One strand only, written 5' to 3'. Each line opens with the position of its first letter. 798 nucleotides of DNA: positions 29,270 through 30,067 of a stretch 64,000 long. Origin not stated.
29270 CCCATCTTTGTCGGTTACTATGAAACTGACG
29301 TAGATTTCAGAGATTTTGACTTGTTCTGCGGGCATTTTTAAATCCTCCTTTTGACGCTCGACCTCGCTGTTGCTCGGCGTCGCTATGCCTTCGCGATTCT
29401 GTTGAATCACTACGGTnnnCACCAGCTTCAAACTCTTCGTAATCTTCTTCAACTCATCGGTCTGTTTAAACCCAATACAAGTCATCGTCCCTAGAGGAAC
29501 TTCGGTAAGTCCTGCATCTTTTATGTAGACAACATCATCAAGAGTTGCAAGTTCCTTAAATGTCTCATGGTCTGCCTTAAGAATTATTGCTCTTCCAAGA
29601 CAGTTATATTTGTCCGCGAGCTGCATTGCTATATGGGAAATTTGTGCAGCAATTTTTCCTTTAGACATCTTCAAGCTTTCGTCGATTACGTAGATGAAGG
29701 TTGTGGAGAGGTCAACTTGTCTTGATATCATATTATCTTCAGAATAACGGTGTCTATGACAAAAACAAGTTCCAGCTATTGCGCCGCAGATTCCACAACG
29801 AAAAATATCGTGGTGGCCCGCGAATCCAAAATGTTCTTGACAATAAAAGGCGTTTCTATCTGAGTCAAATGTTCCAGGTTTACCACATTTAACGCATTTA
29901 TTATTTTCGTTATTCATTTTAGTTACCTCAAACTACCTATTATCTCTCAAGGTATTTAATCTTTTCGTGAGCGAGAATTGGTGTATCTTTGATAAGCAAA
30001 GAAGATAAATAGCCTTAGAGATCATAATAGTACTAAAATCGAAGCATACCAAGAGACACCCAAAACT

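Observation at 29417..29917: Archaeal/eukaryal-type peptidyl-tRNA hydrolase (PTH2) fused to an N-terminal multi-Cys zinc-finger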

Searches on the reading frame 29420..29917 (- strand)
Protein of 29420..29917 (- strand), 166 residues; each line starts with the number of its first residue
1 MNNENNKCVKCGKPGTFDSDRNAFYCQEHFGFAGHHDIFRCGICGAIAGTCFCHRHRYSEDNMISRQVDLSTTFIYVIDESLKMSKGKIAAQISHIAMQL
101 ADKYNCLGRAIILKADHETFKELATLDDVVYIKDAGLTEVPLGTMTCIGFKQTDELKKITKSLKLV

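Call 3: search_protein_families(library=pfam, proteins=[window:29420-29917:-], max_evalue=1)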
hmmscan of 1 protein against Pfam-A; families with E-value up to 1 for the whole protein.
window:29420-29917:- (166 aa): 3 families
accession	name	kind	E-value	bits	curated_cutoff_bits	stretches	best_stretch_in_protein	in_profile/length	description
PF01981.21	PTH2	-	2e-12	47.8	23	1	75-166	4-115/115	Peptidyl-tRNA hydrolase PTH2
PF06397.17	Desulfoferrod_N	-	0.2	11.7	23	1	35-47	3-15/36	Desulfoferrodoxin, N-terminal domain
PF08792.16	A2L_zn_ribbon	-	0.61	10.3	22.9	1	4-28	2-26/33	A2L zinc ribbon domain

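Call 4: search_protein_families(library=phrogs, proteins=[window:29420-29917:-], max_evalue=0.1)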
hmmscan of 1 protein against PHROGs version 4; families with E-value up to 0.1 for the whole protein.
window:29420-29917:- (166 aa): 1 family
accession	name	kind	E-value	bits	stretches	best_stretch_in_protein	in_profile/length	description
phrog_1866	-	unknown function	4.7e-10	40.6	1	72-166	8-125/126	-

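Call 5: search_protein_families(library=ncbifam, proteins=[window:29420-29917:-], max_evalue=1)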
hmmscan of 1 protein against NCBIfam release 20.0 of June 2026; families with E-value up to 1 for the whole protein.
window:29420-29917:- (166 aa): 3 families
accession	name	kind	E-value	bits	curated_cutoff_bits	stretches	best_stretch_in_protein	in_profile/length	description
NF003314.0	PRK04322.1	equivalog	3.3e-12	46.5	126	2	130-166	79-117/117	peptidyl-tRNA hydrolase Pth2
TIGR00283.1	arch_pth2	equivalog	2.2e-10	40.8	82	1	75-165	4-114/115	aminoacyl-tRNA hydrolase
TIGR00319.1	desulf_FeS4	domain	0.25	11.1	36.05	1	35-47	4-16/34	desulfoferrodoxin FeS4 iron-binding domain-containing protein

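Call 6: search_solved_structures(query=window:29420-29917:-, max_evalue=1, show_alignments=3)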
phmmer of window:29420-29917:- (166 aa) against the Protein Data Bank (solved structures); distinct sequences matched with E-value up to 1: 9.
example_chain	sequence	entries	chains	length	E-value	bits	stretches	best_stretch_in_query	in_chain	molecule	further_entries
1rlk_A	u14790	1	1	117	1.2e-06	31.7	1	75-165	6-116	Hypothetical protein Ta0108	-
1wn2_A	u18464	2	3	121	1.4e-06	31.5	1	117-165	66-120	Peptidyl-tRNA hydrolase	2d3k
1rzw_A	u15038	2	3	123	3.3e-06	30.2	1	75-163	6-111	Protein AF2095(GR4) | Peptidyl-tRNA hydrolase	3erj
1xty_A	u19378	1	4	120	7.3e-06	29.1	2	75-101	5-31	Peptidyl-tRNA hydrolase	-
24bt_A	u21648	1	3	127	4.4e-05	26.6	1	79-165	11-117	peptidyl-tRNA hydrolase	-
1q7s_A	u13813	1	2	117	5.5e-05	26.3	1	74-165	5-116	bit1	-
2zv3_A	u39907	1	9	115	0.025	17.6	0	131-165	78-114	Peptidyl-tRNA hydrolase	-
6si6_A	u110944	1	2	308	0.24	14.4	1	70-131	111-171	Structural polyprotein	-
6shw_A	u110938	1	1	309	0.24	14.4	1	70-131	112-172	Structural polyprotein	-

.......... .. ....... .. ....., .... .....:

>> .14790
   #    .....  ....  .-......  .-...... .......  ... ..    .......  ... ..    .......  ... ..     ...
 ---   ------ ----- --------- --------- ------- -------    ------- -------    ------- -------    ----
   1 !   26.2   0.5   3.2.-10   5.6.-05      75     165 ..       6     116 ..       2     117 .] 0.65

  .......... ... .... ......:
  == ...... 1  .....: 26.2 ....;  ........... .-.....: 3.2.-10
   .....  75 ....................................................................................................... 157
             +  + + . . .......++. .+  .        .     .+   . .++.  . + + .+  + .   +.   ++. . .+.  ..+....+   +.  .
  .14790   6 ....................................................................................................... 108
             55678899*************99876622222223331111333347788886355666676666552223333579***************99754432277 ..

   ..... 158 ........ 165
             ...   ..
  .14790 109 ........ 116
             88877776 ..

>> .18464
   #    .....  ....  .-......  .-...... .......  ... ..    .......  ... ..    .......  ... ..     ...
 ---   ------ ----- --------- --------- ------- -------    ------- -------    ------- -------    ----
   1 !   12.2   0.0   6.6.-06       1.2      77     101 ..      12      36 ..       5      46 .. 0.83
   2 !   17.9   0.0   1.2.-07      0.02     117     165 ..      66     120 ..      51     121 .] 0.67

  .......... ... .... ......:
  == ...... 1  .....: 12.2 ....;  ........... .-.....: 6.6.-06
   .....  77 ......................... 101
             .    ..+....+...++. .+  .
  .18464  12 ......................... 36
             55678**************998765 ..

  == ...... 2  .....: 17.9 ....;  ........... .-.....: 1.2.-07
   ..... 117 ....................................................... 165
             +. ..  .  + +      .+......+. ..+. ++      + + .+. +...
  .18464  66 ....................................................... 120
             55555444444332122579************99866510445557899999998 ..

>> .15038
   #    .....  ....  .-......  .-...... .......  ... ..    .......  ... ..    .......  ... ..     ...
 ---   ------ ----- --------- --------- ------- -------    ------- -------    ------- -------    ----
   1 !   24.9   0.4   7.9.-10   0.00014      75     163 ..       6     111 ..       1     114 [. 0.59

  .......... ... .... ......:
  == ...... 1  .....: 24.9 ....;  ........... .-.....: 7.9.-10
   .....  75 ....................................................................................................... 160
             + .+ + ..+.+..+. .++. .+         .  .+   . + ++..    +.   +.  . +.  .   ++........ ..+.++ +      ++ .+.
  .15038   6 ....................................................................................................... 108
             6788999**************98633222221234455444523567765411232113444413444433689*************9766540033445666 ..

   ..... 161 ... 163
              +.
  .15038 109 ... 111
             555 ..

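Call 11: search_dna_similar(query=window:29420-29917:-, collection=phages, mode=protein, max_rows=40, max_evalue=0.001)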
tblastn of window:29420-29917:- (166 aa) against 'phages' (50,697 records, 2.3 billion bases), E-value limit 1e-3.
Records with a match: 13; places in all: 13; records where one place covers at least 80% of the query: 0.
Best place of each record, by identity: <60% 13.
By first word of the organism name: Aeromonas 10; Shewanella 2; Pseudaeromonas 1.
By host as written in the record: Aeromonas hydrophila 4; Aeromonas sp. 3; - 2; Aeromonas hydrophila;Aeromonas hydrophilla 2; Aeromonas caviae AC-CY 1; Pseudaeromonas pectinilytica strain KR2-7 1.
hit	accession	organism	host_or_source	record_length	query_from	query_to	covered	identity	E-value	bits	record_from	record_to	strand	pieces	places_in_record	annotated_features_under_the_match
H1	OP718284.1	Aeromonas phage vB_AceP_PAc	Aeromonas caviae AC-CY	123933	79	157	48%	40.7%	1e-5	50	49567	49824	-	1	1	hypothetical protein (x2)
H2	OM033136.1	Aeromonas phage phiA047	Aeromonas sp.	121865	79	157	48%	38.6%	7e-6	50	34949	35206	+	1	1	hypothetical protein (x2)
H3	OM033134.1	Aeromonas phage phiA009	Aeromonas sp.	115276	79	150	43%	40.5%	1e-5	50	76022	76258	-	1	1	hypothetical protein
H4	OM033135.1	Aeromonas phage phiA019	Aeromonas sp.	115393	79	150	43%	40.5%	1e-5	50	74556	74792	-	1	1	hypothetical protein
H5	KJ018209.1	Shewanella sp. phage 1/4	Baltic Sea ice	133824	79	150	43%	39.7%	1e-4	47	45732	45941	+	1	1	peptidyl-tRNA hydrolase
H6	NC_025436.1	Shewanella sp. phage 1/4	Baltic Sea ice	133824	79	150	43%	39.7%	1e-4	47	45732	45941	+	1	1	peptidyl-tRNA hydrolase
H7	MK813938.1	Aeromonas phage 2L372X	Aeromonas hydrophila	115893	79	150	43%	38.8%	1e-5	50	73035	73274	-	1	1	2L372X_122: hypothetical protein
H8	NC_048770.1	Aeromonas phage 2L372X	Aeromonas hydrophila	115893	79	150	43%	38.8%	1e-5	50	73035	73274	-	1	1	2L372X_122: hypothetical protein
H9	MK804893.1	Aeromonas phage 2L372D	Aeromonas hydrophila;Aeromonas ...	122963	79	150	43%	38.8%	1e-5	50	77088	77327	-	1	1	hypothetical protein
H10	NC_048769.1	Aeromonas phage 2L372D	Aeromonas hydrophila;Aeromonas ...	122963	79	150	43%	38.8%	1e-5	50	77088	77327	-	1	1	hypothetical protein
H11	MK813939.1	Aeromonas phage 4L372D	Aeromonas hydrophila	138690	79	150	43%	38.8%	1e-5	50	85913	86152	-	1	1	4L372D_146: hypothetical protein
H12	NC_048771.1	Aeromonas phage 4L372D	Aeromonas hydrophila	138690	79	150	43%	38.8%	1e-5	50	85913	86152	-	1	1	4L372D_146: hypothetical protein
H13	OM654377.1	Pseudaeromonas phage vB_PpeM_ KLEP7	Pseudaeromonas pectinilytica strain ...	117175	80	150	43%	38.5%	1e-5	50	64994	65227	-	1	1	peptidyl-tRNA hydrolase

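Call 12: find_homologous_proteins(query=window:29420-29917:-)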
Query window:29420-29917:- (166 aa): 59 proteins with E <= 0.001 among 82 candidates.
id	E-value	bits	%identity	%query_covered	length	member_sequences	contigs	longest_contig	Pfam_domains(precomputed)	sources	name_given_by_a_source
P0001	2.5e-109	380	100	100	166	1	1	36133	PF01981.22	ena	-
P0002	2.4e-36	143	70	62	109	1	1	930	PF01981.22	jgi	jgi:peptidyl-tRNA hydrolase, PTH2 family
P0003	5.5e-36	142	69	61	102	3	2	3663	PF01981.22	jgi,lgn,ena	-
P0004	7.3e-36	141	69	61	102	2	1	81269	PF01981.22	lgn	-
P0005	1.4e-35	140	68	61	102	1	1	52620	PF01981.22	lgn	-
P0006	1.9e-35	140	69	62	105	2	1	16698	PF01981.22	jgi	jgi:peptidyl-tRNA hydrolase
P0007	3.0e-35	139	67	65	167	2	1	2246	PF01981.22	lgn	-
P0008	4.0e-35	139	69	61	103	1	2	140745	PF01981.22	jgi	jgi:peptidyl-tRNA hydrolase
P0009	5.2e-35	139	66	61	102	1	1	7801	PF01981.22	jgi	jgi:peptidyl-tRNA hydrolase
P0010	5.5e-35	139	66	61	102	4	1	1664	PF01981.22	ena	-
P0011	1.3e-34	137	69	61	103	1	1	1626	PF01981.22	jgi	jgi:peptidyl-tRNA hydrolase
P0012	1.3e-34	137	69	64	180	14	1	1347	PF01981.22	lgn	-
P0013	1.7e-34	137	68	61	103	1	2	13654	PF01981.22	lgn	-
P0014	3.5e-34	136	68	61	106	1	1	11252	PF01981.22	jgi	jgi:peptidyl-tRNA hydrolase, PTH2 family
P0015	7.1e-34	135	65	61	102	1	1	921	PF01981.22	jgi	jgi:peptidyl-tRNA hydrolase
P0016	1.1e-33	134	68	61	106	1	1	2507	PF01981.22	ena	-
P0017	1.6e-33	134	69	61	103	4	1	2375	PF01981.22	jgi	jgi:peptidyl-tRNA hydrolase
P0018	1.6e-33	134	66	61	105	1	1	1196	PF01981.22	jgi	-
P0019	3.2e-33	133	66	61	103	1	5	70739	PF01981.22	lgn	-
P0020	3.9e-33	133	68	61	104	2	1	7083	PF01981.22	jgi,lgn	jgi:peptidyl-tRNA hydrolase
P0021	5.1e-33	132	64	60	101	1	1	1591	PF01981.22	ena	-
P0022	5.5e-33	132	66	61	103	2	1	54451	PF01981.22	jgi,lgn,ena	-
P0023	6.3e-33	132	66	61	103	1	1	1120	PF01981.22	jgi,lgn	jgi:peptidyl-tRNA hydrolase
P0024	1.9e-32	130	65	61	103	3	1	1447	PF01981.22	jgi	jgi:peptidyl-tRNA hydrolase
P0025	2.3e-32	130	65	62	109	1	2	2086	PF01981.22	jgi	jgi:PTH2 family peptidyl-tRNA hydrolase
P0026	6.5e-32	129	63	62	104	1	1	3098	PF01981.22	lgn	-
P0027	6.7e-32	128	67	61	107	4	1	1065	PF01981.22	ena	-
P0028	1.5e-31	127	67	61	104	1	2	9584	PF01981.22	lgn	-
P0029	2.1e-30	124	62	61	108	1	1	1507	PF01981.22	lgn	-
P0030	2.4e-30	123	60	62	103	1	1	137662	PF01981.22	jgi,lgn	jgi:peptidyl-tRNA hydrolase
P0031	2.6e-30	123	59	63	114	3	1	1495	PF01981.22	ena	-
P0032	1.2e-29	121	59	54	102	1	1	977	PF01981.22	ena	-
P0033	4.1e-28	116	59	61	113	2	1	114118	PF01981.22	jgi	jgi:peptidyl-tRNA hydrolase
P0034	1.2e-26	111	61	60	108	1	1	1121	PF01981.22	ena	-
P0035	4.6e-26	110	56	60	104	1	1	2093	PF01981.22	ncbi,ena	-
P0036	8.8e-26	109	56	60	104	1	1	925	PF01981.22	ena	-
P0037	9.3e-26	109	55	60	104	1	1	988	PF01981.22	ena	-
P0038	3.5e-24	103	51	62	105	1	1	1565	PF01981.22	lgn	-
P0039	7.2e-24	102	51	60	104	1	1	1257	PF01981.22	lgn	-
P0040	2.1e-23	101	53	60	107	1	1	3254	PF01981.22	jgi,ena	-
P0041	2.2e-23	101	50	60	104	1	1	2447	PF01981.22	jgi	-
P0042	4.2e-23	100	53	60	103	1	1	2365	PF01981.22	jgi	-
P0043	1.0e-22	99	57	61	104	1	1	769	PF01981.22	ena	-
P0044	1.4e-22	98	54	60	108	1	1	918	PF01981.22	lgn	-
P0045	1.5e-22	98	53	60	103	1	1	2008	PF01981.22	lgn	-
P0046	2.3e-22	97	55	52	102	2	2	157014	PF01981.22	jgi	-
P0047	5.6e-21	93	50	60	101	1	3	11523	PF01981.22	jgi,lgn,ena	-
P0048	5.4e-18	83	45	60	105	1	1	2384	PF01981.22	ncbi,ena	-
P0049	1.0e-15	76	44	60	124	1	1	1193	PF01981.22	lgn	-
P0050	1.9e-14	72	43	60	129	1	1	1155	PF01981.22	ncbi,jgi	jgi:PTH2 family peptidyl-tRNA hydrolase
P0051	2.0e-13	68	40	60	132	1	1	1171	PF01981.22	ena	-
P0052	4.5e-12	64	39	60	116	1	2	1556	PF01981.22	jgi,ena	-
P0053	1.0e-6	47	35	55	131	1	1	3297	PF01981.22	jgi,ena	jgi:PTH2 family peptidyl-tRNA hydrolase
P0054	4.4e-6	45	32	60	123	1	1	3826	PF01981.22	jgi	jgi:PTH2 family peptidyl-tRNA hydrolase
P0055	5.1e-6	44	31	56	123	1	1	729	PF01981.22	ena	-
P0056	6.0e-6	44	32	56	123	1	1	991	PF01981.22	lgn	-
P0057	6.1e-6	44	32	60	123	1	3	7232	PF01981.22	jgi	jgi:PTH2 family peptidyl-tRNA hydrolase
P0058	8.2e-6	44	32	60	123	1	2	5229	PF01981.22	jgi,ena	jgi:PTH2 family peptidyl-tRNA hydrolase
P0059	1.8e-5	43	31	54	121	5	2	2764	PF01981.22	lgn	-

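Call 16: find_encoding_contigs(protein=P0001, flank=3000, max_places=3)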
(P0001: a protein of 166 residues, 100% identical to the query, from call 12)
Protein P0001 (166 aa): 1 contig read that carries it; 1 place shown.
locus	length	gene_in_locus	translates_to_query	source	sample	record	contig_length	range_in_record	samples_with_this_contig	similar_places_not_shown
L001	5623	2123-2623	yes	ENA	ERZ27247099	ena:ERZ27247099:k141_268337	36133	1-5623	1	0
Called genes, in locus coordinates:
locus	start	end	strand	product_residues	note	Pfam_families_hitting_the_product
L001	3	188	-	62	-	?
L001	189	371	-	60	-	-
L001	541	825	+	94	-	-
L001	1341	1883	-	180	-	-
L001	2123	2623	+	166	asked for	PF01981:PTH2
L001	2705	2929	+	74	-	-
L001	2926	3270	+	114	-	-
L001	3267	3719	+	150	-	-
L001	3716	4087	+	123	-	-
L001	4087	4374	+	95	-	-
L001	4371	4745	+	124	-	-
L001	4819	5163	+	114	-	-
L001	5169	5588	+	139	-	-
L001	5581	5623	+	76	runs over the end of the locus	-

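Call 17: find_encoding_contigs(protein=P0008, flank=5000, max_places=3)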
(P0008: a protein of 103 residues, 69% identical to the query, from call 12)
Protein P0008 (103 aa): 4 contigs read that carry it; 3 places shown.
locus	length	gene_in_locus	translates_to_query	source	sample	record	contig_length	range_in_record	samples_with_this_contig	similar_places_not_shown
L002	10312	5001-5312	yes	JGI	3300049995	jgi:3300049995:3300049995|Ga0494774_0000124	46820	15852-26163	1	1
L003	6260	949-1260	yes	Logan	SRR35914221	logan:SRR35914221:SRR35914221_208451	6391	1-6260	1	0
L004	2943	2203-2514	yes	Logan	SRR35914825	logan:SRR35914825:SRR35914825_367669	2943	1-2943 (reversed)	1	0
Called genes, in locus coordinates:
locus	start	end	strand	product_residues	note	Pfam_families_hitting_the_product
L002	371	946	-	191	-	PF01844:HNH, PF14279:HNH_5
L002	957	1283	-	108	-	-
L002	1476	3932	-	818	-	PF03104:DNA_pol_B_exo1, PF10108:DNA_pol_B_exo2 (weak), PF00136:DNA_pol_B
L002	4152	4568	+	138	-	-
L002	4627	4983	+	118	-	-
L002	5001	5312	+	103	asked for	PF01981:PTH2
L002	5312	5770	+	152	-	-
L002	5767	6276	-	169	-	-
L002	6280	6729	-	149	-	-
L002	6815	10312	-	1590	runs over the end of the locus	PF10102:DUF2341, PF18998:Flg_new_2 (faint)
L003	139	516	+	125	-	-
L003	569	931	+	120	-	-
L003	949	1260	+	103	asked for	PF01981:PTH2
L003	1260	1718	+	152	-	-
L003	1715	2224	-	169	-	-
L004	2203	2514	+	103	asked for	PF01981:PTH2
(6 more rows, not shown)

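Call 18: find_encoding_contigs(protein=P0004, flank=5000, max_places=3)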
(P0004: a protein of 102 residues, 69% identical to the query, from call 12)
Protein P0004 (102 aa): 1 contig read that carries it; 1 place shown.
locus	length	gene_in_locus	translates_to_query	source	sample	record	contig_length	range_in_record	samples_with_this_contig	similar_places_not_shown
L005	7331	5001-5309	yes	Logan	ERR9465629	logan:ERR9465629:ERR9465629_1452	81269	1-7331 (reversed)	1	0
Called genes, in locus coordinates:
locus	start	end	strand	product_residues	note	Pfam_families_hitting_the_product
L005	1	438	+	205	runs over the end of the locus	-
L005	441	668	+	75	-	-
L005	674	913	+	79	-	-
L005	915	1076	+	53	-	-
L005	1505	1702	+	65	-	-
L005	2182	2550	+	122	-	-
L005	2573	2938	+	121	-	-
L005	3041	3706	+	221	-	-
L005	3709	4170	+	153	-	-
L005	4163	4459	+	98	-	-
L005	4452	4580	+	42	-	-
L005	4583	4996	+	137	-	-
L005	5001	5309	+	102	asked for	PF01981:PTH2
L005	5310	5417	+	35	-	-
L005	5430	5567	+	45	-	-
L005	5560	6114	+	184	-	PF00149:Metallophos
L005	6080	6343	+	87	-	-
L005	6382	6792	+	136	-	-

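Call 33: find_related_loci(query=window:29420-29917:-, collection=viral_contigs, flank=4000)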
Query window:29420-29917:- (166 aa) in viral_contigs; peptide patterns used: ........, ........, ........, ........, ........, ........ (x = any residue, [..] = any of these).
1 stretches matched a pattern, but none encodes a relative of the query by tblastn (E <= 1e-3).

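Call 34: find_related_loci(query=A1, collection=viral_contigs, flank=4000)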
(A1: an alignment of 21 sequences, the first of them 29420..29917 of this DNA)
Query A1 (166 aa) in viral_contigs; peptide patterns used: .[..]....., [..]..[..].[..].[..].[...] (x = any residue, [..] = any of these).
81 stretches matched a pattern; 18 encode a relative of the query (tblastn E <= 1e-3); 18 distinct loci.
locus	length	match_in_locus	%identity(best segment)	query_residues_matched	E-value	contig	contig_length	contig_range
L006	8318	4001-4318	68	60-166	4e-40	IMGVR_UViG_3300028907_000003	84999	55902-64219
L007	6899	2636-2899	57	62-150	5e-30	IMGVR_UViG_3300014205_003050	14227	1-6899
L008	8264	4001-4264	57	62-150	5e-30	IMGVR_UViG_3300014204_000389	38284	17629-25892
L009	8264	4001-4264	57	62-150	5e-30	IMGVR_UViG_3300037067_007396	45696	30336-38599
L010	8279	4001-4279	57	68-155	2e-29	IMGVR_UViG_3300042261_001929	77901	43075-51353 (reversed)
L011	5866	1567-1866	50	67-166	2e-27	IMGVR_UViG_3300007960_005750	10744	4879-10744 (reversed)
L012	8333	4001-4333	32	77-166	2e-14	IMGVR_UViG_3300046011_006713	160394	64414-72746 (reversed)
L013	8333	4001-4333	32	77-166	1e-14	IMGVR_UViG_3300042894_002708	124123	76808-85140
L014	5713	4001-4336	27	77-166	4e-10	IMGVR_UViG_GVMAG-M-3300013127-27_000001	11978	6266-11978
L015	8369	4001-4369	24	61-157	2e-8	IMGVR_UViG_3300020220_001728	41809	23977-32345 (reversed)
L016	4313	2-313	29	84-166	3e-8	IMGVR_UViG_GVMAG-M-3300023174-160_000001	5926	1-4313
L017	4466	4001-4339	35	70-164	3e-8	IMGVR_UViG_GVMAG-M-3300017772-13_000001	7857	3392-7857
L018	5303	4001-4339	35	70-164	5e-8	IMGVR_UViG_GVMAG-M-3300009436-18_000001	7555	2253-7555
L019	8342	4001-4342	27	73-166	7e-7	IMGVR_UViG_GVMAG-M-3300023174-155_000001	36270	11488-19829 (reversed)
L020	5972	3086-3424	32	70-164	9e-7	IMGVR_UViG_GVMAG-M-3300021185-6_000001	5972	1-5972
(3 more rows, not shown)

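Call 39: predict_structure(alignment_id=A2)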
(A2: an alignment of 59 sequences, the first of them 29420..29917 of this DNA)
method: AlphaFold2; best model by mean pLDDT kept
length: 166 residues; sequences in the alignment: 59
mean_pLDDT: 78.6   pTM: 0.62
mean pLDDT of the five models: 78.6, 76.4, 76.2, 75.6, 75.3
residues with pLDDT >= 90: 87; 70-90: 27; 50-70: 23; < 50: 29
segments of 3 or more residues with pLDDT < 50: 29-47, 50-57
pLDDT, mean of each block of 10 residues (from residue 1): 57 75 63 40 48 47 77 97 91 94 95 97 95 82 92 95 95
secondary structure, 60 per line:
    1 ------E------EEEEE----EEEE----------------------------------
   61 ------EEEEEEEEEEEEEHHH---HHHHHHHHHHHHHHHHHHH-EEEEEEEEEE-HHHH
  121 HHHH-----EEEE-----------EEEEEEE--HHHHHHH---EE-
elements in order: E14-18 E23-26 E67-79 H86-104 E106-115 H117-124 E130-133 E145-151 H154-160
